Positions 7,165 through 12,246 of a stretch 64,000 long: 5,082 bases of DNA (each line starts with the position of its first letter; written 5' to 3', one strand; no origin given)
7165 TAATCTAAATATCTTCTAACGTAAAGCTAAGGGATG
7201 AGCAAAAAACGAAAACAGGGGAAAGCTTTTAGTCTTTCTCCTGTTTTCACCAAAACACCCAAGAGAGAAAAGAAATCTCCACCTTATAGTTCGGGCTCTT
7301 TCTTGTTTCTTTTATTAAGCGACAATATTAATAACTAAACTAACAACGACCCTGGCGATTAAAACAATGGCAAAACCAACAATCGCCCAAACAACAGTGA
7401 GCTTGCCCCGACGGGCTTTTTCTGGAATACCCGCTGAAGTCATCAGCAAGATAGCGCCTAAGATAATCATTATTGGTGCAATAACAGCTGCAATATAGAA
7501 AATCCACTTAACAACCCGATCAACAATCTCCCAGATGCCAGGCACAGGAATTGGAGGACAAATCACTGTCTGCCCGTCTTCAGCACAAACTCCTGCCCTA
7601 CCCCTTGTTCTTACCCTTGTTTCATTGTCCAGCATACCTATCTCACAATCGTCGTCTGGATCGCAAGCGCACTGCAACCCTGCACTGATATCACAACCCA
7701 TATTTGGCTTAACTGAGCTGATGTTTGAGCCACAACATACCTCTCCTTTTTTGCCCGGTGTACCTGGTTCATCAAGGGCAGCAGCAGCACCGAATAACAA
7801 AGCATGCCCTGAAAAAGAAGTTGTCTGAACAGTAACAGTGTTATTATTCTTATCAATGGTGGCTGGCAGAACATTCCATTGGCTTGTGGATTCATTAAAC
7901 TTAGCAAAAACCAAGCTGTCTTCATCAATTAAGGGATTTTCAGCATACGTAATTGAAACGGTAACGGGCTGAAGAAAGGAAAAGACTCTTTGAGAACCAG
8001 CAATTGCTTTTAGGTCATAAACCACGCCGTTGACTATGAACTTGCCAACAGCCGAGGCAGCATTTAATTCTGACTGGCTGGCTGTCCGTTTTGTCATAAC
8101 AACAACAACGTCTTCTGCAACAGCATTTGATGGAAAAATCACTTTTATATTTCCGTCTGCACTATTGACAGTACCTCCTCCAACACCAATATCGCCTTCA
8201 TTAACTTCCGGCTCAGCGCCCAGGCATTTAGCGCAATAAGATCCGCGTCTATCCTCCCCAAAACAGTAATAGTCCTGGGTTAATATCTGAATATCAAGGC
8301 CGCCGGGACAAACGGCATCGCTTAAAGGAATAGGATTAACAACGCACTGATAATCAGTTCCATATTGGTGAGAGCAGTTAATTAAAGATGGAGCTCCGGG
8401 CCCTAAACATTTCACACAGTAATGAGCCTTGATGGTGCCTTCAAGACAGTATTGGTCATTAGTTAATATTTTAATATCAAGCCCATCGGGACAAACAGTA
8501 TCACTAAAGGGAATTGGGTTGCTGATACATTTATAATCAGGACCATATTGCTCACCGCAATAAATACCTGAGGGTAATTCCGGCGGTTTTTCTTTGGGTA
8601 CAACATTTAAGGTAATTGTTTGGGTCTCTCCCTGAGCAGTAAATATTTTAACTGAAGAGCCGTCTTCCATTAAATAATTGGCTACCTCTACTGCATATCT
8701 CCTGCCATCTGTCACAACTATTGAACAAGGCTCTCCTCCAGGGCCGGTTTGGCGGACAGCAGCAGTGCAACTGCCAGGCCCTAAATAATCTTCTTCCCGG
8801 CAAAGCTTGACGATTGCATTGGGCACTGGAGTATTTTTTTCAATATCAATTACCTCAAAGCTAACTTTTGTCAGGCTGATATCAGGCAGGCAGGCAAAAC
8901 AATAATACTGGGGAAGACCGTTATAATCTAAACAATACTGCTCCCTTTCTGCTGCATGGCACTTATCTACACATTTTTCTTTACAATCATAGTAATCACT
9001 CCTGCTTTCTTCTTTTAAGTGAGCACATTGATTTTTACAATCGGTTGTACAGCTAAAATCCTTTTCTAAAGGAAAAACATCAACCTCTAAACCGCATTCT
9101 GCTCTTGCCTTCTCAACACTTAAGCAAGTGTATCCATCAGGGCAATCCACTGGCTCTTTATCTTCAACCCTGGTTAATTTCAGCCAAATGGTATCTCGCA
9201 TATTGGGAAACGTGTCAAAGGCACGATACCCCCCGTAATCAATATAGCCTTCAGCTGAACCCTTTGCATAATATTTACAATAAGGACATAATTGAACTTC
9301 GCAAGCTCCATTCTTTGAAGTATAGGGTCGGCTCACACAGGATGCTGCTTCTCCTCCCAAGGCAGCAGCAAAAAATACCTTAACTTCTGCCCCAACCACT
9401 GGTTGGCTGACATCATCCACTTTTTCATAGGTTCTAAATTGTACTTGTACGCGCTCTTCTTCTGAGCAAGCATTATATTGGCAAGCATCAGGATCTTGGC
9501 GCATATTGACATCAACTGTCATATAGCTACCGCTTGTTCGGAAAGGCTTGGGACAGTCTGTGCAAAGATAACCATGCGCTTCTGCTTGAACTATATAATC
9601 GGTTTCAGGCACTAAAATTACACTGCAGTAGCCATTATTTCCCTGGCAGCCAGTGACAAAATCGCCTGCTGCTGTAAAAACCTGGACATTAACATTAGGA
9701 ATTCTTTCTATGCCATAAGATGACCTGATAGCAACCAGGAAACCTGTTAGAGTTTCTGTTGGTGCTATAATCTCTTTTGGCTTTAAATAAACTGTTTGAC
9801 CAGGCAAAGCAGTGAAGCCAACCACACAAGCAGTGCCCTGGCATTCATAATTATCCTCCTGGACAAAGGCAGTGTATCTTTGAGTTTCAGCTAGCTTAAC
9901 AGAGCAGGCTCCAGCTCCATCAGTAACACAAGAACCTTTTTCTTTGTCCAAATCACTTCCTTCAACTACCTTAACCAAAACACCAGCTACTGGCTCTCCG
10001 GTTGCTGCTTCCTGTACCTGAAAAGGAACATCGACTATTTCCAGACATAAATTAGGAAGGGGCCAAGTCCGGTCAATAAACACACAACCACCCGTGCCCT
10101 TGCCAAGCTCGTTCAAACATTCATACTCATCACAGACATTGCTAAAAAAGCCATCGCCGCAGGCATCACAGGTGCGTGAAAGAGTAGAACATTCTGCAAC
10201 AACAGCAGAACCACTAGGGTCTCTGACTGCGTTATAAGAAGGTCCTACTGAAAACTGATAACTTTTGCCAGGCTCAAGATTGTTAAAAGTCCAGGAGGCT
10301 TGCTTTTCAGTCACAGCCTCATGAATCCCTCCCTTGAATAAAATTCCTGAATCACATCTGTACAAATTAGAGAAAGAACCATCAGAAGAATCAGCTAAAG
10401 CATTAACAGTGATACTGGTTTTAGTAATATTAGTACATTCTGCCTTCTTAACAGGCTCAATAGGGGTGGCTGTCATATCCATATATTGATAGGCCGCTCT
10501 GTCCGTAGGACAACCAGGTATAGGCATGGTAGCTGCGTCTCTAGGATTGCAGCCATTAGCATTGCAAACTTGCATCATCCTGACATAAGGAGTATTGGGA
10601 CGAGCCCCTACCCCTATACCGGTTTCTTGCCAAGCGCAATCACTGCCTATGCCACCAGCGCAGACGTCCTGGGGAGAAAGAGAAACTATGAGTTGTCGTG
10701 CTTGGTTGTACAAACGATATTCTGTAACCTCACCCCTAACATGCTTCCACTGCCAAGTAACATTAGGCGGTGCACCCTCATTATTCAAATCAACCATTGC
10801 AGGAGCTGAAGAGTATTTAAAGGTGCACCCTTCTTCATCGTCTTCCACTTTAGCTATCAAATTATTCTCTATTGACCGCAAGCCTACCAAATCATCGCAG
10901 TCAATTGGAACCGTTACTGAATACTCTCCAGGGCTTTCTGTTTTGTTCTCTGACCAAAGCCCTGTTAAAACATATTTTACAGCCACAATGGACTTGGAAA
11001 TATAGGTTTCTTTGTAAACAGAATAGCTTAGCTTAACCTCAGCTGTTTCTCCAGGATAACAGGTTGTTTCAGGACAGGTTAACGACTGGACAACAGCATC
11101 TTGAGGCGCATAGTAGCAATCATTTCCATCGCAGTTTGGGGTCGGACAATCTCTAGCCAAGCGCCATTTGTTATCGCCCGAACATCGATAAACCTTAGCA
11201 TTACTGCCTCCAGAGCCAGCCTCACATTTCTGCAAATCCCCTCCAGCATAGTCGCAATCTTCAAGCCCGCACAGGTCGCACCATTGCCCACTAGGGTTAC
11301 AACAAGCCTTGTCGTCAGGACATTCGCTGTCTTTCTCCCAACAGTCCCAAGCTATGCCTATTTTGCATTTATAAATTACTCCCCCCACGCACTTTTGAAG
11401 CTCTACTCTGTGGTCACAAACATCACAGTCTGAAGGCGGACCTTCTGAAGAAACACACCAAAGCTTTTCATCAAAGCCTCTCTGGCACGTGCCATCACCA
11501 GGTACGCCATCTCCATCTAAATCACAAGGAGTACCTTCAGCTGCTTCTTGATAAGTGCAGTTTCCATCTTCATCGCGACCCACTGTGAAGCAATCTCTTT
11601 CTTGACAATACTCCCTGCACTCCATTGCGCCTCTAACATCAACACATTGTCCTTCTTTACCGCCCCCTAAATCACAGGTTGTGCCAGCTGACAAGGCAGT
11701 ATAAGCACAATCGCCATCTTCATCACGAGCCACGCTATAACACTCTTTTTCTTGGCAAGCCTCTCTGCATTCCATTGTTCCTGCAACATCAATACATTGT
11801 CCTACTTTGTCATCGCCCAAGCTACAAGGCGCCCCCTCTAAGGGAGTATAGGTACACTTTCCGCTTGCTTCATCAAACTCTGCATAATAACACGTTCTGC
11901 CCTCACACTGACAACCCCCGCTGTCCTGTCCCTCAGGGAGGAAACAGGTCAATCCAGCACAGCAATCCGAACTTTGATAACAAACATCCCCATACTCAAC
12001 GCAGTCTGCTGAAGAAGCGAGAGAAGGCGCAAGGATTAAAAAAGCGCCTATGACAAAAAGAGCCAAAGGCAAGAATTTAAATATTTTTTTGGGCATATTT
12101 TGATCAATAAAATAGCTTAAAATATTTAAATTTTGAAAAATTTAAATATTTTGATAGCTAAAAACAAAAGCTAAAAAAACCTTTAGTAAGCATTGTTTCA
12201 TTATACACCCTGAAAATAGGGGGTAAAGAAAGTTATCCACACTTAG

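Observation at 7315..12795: Second locus: 1593-aa Cys-rich giant ending in a pilin-like hairpin, next to a 177-aa minimal paralog of that hairpin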

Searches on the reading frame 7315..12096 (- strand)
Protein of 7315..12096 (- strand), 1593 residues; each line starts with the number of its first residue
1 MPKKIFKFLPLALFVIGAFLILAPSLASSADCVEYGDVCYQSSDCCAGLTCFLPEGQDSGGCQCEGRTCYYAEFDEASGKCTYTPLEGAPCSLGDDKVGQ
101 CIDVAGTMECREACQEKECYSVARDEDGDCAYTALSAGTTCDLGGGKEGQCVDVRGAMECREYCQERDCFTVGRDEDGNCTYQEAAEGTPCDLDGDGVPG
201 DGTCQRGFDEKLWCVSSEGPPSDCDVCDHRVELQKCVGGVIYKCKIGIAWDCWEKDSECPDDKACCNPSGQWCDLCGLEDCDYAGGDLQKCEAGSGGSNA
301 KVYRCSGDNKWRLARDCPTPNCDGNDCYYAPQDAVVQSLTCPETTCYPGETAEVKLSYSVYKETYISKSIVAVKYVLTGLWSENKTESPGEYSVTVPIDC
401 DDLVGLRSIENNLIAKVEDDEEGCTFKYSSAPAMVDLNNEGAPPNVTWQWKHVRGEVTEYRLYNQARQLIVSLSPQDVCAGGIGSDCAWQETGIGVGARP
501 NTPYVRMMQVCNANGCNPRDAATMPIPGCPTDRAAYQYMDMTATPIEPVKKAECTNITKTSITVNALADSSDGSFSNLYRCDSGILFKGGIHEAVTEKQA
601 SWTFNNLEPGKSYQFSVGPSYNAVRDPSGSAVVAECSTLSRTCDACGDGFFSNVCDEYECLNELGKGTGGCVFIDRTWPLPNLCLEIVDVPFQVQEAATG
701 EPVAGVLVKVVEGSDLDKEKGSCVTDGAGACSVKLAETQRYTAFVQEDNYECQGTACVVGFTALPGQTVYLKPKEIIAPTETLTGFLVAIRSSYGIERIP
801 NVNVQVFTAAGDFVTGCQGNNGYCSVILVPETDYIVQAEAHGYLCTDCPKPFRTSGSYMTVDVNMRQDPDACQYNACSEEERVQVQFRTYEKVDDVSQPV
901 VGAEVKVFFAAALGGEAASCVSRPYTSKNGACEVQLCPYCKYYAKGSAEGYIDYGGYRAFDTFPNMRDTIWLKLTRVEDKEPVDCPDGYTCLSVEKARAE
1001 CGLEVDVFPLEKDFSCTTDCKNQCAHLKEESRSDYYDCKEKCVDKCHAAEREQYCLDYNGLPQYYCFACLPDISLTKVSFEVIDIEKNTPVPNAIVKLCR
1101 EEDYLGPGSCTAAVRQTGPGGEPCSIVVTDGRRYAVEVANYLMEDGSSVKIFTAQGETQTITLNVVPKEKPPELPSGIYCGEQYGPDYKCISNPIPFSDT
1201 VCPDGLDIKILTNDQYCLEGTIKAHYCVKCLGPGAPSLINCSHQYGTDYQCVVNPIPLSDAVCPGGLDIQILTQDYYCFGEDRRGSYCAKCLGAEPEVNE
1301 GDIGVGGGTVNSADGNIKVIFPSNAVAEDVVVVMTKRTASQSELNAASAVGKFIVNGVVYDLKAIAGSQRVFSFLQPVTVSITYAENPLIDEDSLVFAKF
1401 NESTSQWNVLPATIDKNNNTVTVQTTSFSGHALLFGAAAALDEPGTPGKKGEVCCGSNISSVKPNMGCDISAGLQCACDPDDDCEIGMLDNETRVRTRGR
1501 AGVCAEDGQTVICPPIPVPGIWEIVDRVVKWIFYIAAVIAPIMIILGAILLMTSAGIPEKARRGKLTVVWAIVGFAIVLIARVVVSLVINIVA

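Call 4: search_protein_families(library=pfam, proteins=[window:7315-12096:-], max_evalue=1)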
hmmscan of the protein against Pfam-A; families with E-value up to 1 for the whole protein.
window:7315-12096:- (1593 aa): 4 families
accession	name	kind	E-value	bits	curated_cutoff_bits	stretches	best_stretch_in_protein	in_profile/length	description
PF18895.5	T4SS_pilin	-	1e-09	38.8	26.6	1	1520-1588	4-71/71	Type IV secretion system pilin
PF00041.27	fn3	-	3.2e-05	24.5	25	1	550-618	4-67/84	Fibronectin type III domain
PF13620.12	CarboxypepD_reg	-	0.0028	18.4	32.3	1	694-753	6-62/82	Carboxypeptidase regulatory-like domain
PF01578.25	Cytochrom_C_asm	-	0.11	12.6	29.9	1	1542-1589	163-208/212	Cytochrome C assembly protein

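Call 23: find_encoding_contigs(protein=window:7315-12096:-, flank=10000, max_places=6)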
Protein window:7315-12096:- (1593 aa): no gene with exactly this product is on record in the collection.

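Call 24: find_homologous_proteins(query=window:7315-12096:-, max_evalue=0.001)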
Query window:7315-12096:- (1593 aa): 1 proteins with E <= 0.001 among 4496 candidates.
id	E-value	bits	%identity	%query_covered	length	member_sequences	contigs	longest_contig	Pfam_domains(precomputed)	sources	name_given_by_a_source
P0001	0.0e+0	3764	100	100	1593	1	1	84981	PF18895.6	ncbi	-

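Call 38: search_solved_structures(query=window:7315-12096:-, max_evalue=1)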
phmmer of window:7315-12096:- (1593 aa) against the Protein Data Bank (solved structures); distinct sequences matched with E-value up to 1: 1.
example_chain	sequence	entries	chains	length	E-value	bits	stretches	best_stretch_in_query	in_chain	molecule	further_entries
8okh_A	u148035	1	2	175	0.12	12.7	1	1079-1173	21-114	DUF2807 domain-containing protein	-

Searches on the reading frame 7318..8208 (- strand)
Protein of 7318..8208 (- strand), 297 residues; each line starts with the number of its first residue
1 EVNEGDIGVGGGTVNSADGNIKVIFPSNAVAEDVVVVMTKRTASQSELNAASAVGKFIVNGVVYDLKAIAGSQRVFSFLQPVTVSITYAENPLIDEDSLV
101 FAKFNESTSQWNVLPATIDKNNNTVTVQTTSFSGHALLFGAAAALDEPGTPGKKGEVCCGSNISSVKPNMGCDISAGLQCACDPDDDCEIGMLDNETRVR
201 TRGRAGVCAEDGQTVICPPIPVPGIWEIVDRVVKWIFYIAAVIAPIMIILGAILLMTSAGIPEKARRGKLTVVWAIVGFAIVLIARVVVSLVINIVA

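Call 52: predict_structure(alignment_id=A5)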
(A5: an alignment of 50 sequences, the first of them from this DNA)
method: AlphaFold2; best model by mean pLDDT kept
length: 297 residues; sequences in the alignment: 50
mean_pLDDT: 68.2   pTM: 0.47
mean pLDDT of the five models: 68.2, 68.0, 67.8, 66.4, 64.9
residues with pLDDT >= 90: 86; 70-90: 50; 50-70: 78; < 50: 83
segments of 3 or more residues with pLDDT < 50: 1-11, 30-46, 76-90, 92-113, 131-145
pLDDT, mean of each block of 10 residues (from residue 1): 37 52 55 44 47 52 54 47 39 39 37 57 62 45 55 91 62 92 90 86 92 89 77 91 97 97 97 97 91 78
secondary structure, 60 per line:
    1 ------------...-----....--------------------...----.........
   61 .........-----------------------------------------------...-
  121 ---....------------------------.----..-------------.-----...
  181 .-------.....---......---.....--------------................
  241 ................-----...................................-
elements in order: E13-15 E21-24 H52-69 E117-119 E124-127 E178-181 E189-193 E197-202 E206-210 H225-256 H262-296

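Call 55: fold_search(model_id=the predicted structure, library=pdb)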
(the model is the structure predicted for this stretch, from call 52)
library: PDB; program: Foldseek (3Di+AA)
matches with E <= 10: 51; with E <= 0.001: 0
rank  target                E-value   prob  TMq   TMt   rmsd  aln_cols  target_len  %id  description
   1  7p3r_A                3.5e+00  0.18  0.16  0.15   5.2        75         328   15  Helical structure of the toxin MakA from Vibrio cholera (released 2022-02-23)
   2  4wwb                  4.0e+00  0.44  0.18  0.44   6.7        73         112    8  High-resolution structure of the Ni-bound form of the Y135F mutant of C. metallidurans CnrXs (released 2015-02-11)
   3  2y39                  4.2e+00  0.44  0.18  0.45   6.7        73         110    8  Ni-bound form of Cupriavidus metallidurans CH34 CnrXs (released 2011-03-30)
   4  4jq5_E                4.7e+00  0.30  0.17  0.46   3.6        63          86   16  Crystal structure of the human Nup49CCS2+3* coiled-coil segment (released 2014-09-24)
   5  9rxe_MODEL_1_A        5.0e+00  0.15  0.17  0.40   7.5        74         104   11  Solution structure of the HR1c domain of human PKN1 (released 2025-12-31)
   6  7mlv_C                5.0e+00  0.01  0.08  0.09  19.2       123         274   11  Cryo-EM reveals partially and fully assembled native glycine receptors,homomeric tetramer (released 2021-09-29)
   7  2osz_A                5.3e+00  0.38  0.19  0.56   3.1        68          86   18  Structure of Nup58/45 suggests flexible nuclear pore diameter by intermolecular sliding (released 2007-04-10)
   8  7a0g_EEE              5.7e+00  0.18  0.18  0.17   4.8        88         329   18  Structure of the SmhB pore of the tripartite alpha-pore forming toxin, Smh, from Serratia marcescens. (released 2021-03-31)
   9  5x11_F                5.7e+00  0.06  0.14  0.21  20.5       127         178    9  Crystal structure of Bacillus subtilis PadR in complex with operator DNA (released 2017-11-22)
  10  8dfu_0                6.0e+00  0.54  0.22  0.70   2.6        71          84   11  Cryo-EM structure of conjugation pili from Aeropyrum pernix (released 2023-03-22)
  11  3gnl_B                6.0e+00  0.04  0.11  0.13  13.5       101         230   13  Structure of uncharacterized protein (LMOf2365_1472) from Listeria monocytogenes serotype 4b (released 2009-04-21)
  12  2y3h_A                6.4e+00  0.30  0.17  0.42   5.6        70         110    7  E63Q mutant of Cupriavidus metallidurans CH34 CnrXs (released 2011-03-30)
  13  4o93_B                6.4e+00  0.23  0.14  0.16   5.9        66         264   17  Crystal structure of Thermus thermophilis transhydrogeanse domain II dimer (released 2014-12-31)
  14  4o9p_B                6.8e+00  0.23  0.15  0.16   5.9        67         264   16  Crystal structure of Thermus thermophilis transhydrogeanse domain II dimer SeMet derivative (released 2014-06-11)
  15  7a0g_III              6.8e+00  0.10  0.14  0.13   5.1        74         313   20  Structure of the SmhB pore of the tripartite alpha-pore forming toxin, Smh, from Serratia marcescens. (released 2021-03-31)
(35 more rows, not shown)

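Call 56: search_protein_families(library=pfam, alignment_id=A5, max_evalue=0.01)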
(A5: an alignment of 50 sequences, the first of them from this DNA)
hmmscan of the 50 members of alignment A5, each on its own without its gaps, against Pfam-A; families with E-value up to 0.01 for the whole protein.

A. member 1, seq(297 aa): 1 family
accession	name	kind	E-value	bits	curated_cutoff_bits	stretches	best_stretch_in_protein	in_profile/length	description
PF18895.5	T4SS_pilin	-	2.3e-10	40.8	26.6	1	224-292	4-71/71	Type IV secretion system pilin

B. families by the number of members that match (of 50 scanned): 7 families
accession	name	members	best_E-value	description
PF18895.5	T4SS_pilin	50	2.8e-14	Type IV secretion system pilin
PF04956.18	TrbC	10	5e-05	TrbC/VIRB2 pilin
PF19607.4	DUF6112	5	0.00031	Family of unknown function (DUF6112)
PF13160.11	DUF3995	3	0.0015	Protein of unknown function (DUF3995)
PF18303.6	Saf_2TM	2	0.0082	SAVED-fused 2TM effector domain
PF01554.23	MatE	1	0.0072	MatE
PF24335.1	DUF7503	1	0.0087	Family of unknown function (DUF7503)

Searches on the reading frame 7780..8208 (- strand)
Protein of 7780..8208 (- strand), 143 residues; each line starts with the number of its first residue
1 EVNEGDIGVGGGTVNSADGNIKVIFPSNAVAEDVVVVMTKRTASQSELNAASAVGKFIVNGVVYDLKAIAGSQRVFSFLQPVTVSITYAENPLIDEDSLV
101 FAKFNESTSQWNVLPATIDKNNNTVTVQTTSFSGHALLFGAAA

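Call 81: search_solved_structures(query=A7, max_evalue=10, show_alignments=2)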
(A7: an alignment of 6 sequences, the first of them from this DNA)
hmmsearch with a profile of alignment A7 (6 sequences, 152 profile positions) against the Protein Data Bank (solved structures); distinct sequences matched with E-value up to 10: 0.

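Call 82: search_protein_families(library=pfam, alignment_id=A7, max_evalue=10)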
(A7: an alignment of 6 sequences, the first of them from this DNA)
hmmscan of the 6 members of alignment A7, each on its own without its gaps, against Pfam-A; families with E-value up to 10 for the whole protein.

A. member 1, seq(143 aa): 1 family
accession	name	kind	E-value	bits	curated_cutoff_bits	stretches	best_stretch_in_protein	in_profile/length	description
PF00791.26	ZU5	-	0.15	12.8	21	1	8-40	6-38/97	ZU5 domain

B. families by the number of members that match (of 6 scanned): 6 families
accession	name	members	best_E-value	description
PF00791.26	ZU5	2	0.073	ZU5 domain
PF09922.15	LiaF-like_C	1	0.014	Cell wall-active antibiotics response LiaF, C-terminal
PF01678.24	DAP_epimerase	1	0.014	Diaminopimelate epimerase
PF15415.12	Mfa_like_2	1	0.047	Fimbrillin-like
PF22351.2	TraH_VirB8-like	1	0.064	TraH VirB8-like domain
PF18705.7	DUF5643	1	0.11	Family of unknown function (DUF5643)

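Call 92: find_homologous_proteins(query=A7, max_evalue=0.001)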
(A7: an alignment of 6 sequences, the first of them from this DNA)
Query A7 (6 sequences): 1950 candidates shared short words with the query, none scored E <= 0.001.
